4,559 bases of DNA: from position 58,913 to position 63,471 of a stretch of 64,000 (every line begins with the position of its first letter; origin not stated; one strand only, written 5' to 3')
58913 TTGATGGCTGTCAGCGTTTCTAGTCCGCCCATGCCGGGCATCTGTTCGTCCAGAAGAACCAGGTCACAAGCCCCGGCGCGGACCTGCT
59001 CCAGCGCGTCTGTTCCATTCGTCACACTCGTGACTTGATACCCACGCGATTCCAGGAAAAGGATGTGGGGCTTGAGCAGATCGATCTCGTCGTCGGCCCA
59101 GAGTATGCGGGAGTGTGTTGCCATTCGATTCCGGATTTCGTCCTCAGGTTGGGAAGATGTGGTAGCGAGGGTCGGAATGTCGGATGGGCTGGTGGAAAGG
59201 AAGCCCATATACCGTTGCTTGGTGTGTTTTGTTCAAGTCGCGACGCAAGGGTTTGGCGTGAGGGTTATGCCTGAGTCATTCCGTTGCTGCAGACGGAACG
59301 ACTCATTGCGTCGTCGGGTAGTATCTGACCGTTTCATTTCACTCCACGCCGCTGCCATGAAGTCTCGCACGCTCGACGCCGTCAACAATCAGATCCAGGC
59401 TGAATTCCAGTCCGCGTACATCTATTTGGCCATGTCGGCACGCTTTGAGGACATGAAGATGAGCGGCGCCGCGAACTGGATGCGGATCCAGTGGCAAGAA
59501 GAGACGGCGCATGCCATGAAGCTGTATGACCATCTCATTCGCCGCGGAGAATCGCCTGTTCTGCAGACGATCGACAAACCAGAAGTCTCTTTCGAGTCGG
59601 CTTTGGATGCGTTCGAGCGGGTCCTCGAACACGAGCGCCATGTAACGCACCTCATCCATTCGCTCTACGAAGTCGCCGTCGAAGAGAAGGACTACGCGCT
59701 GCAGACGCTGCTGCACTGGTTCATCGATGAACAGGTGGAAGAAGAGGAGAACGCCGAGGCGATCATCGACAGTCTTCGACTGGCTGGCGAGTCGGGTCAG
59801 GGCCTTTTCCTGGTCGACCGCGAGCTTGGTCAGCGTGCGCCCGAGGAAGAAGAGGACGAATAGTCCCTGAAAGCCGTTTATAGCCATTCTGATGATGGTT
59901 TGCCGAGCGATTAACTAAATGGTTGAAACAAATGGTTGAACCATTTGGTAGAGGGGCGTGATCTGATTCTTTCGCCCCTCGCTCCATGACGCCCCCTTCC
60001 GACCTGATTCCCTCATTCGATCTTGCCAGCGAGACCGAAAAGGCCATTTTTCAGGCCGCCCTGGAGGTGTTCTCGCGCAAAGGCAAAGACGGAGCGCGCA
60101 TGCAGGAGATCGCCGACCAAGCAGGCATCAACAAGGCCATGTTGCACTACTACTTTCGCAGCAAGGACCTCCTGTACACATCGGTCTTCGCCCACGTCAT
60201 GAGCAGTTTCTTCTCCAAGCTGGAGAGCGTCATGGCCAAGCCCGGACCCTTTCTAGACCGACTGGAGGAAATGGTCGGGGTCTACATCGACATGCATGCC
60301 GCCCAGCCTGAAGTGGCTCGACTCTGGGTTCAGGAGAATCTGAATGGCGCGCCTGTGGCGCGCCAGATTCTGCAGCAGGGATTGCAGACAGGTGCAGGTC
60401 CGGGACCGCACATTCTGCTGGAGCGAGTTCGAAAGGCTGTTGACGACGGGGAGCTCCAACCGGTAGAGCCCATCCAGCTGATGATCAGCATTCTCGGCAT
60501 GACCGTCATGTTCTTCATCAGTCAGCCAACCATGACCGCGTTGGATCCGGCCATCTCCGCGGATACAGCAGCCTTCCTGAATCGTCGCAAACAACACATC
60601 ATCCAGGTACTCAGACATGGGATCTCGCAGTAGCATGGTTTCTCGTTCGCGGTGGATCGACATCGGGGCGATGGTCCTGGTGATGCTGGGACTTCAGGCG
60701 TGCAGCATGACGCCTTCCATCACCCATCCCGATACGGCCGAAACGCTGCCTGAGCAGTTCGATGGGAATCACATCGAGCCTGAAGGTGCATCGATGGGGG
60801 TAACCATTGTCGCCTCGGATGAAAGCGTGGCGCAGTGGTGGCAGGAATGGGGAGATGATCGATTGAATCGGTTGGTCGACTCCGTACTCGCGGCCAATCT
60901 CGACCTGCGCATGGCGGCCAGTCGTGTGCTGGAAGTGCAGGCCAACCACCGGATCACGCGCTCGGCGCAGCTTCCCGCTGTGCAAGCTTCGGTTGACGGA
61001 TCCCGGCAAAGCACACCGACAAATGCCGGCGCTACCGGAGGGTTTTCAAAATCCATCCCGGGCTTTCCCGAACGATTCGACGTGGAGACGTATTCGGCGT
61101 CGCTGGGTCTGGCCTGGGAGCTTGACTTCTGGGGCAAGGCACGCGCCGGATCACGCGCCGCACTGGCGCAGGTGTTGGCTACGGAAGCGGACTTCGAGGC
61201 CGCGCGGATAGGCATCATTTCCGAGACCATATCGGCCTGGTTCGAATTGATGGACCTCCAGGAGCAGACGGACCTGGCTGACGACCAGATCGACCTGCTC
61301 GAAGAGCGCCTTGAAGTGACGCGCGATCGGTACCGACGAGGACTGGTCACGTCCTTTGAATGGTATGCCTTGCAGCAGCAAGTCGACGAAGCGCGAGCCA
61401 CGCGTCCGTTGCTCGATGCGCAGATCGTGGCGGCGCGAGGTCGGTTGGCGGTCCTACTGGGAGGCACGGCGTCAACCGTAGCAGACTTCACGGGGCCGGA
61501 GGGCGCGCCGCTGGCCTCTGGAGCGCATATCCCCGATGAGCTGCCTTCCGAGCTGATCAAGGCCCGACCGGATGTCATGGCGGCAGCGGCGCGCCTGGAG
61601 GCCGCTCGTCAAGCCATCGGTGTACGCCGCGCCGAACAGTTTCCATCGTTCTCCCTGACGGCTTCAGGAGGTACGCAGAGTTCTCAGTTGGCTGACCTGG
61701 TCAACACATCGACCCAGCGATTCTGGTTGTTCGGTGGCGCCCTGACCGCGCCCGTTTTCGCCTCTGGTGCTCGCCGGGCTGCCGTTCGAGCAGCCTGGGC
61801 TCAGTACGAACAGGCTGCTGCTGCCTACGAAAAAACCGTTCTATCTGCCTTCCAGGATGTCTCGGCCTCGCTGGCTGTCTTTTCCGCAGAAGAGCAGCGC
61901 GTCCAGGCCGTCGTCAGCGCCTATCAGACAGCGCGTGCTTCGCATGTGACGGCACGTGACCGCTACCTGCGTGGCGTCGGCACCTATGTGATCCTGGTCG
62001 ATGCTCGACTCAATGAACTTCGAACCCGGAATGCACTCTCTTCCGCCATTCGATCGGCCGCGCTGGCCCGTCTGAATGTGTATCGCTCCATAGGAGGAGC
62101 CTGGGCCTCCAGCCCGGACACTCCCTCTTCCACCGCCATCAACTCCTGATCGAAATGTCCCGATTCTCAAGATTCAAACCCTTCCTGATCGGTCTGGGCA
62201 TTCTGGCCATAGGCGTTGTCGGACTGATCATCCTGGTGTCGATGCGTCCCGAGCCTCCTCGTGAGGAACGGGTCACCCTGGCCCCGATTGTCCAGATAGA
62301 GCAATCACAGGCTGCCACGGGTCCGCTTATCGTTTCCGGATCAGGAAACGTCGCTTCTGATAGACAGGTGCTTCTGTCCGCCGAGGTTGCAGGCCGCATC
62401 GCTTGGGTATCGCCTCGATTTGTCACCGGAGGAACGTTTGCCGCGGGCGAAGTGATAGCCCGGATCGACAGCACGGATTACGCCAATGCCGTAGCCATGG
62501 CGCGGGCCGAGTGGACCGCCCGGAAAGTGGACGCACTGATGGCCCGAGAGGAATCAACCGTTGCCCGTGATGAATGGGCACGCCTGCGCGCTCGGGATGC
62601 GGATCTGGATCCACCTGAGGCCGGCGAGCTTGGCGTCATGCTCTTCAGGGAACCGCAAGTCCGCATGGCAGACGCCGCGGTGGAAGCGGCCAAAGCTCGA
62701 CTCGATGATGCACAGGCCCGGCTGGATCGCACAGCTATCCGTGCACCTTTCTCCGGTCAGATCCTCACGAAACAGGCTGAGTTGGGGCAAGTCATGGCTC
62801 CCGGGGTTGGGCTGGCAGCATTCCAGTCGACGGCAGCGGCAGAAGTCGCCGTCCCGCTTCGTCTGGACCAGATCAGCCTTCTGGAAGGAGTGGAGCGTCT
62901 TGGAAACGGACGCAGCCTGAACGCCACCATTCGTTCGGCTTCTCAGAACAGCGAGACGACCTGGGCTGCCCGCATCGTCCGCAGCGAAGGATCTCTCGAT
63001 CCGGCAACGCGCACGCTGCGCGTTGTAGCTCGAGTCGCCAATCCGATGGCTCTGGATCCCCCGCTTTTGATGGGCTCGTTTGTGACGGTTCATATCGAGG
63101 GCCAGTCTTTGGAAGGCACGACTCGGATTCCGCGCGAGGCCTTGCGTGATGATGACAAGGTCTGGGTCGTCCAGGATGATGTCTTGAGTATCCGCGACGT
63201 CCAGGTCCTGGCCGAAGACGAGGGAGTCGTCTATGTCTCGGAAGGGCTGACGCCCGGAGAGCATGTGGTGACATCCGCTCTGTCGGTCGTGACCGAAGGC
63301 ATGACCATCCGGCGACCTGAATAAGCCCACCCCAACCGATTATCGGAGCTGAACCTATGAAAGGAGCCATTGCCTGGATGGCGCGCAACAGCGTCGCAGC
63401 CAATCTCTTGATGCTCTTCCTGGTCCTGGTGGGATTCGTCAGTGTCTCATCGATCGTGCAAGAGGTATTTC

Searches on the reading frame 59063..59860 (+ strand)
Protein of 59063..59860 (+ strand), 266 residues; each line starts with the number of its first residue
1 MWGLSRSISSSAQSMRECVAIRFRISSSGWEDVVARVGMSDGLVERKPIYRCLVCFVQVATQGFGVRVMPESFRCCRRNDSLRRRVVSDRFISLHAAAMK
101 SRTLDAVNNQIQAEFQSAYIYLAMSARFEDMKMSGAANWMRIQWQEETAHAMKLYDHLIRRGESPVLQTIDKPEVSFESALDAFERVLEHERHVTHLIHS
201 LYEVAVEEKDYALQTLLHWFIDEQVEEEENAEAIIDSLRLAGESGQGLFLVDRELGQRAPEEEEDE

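Call 46: search_protein_families(library=pfam, proteins=[window:59063-59860:+], max_evalue=0.00001)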
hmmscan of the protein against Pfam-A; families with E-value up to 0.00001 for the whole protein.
window:59063-59860:+ (266 aa): 1 family
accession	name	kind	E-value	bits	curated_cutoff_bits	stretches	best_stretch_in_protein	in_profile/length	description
PF00210.30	Ferritin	-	7.6e-38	130.1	24.5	1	105-240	2-141/142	Ferritin-like domain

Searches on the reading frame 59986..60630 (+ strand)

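Call 46: search_protein_families(library=pfam, proteins=[window:59986-60630:+], max_evalue=0.00001)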
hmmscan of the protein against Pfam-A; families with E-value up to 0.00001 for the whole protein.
window:59986-60630:+ (215 aa): 3 families
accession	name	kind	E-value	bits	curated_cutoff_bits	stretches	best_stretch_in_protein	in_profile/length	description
PF00440.29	TetR_N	-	1.1e-12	47.9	24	1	21-64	1-44/47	Bacterial regulatory proteins, tetR family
PF17938.6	TetR_C_29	-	5.6e-09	36.6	26.2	1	91-208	3-118/119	Tetracyclin repressor-like, C-terminal domain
PF08362.16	TetR_C_3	-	1.1e-08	35.6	25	1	79-214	12-141/143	YcdC-like protein, C-terminal region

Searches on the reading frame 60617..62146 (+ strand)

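Call 46: search_protein_families(library=pfam, proteins=[window:60617-62146:+], max_evalue=0.00001)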
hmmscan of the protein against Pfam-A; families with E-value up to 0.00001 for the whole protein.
window:60617-62146:+ (510 aa): 1 family
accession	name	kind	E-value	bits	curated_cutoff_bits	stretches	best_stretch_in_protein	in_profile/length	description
PF02321.23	OEP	-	4.8e-50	170.4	22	2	83-282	1-187/187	Outer membrane efflux protein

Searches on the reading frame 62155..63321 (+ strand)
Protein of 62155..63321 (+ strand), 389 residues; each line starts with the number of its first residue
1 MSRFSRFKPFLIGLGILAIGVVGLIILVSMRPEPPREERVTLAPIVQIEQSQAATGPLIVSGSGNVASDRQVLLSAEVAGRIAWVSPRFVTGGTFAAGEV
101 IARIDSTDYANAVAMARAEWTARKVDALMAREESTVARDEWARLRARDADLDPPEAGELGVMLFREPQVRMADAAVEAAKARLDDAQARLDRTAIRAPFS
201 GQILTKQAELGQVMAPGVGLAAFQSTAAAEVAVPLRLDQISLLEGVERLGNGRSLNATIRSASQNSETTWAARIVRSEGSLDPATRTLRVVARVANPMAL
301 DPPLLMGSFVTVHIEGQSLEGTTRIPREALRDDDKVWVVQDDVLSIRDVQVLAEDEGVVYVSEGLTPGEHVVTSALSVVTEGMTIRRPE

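Call 46: search_protein_families(library=pfam, proteins=[window:62155-63321:+], max_evalue=0.00001)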
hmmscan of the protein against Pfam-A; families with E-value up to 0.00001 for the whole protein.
window:62155-63321:+ (389 aa): 2 families
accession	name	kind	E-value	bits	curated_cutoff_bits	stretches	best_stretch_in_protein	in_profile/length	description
PF13437.12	HlyD_3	-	3e-09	38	22.2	1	195-301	2-100/106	HlyD family secretion protein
PF16576.10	HlyD_D23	-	2.6e-08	33.8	30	1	65-298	11-205/214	Barrel-sandwich domain of CusB or HlyD membrane-fusion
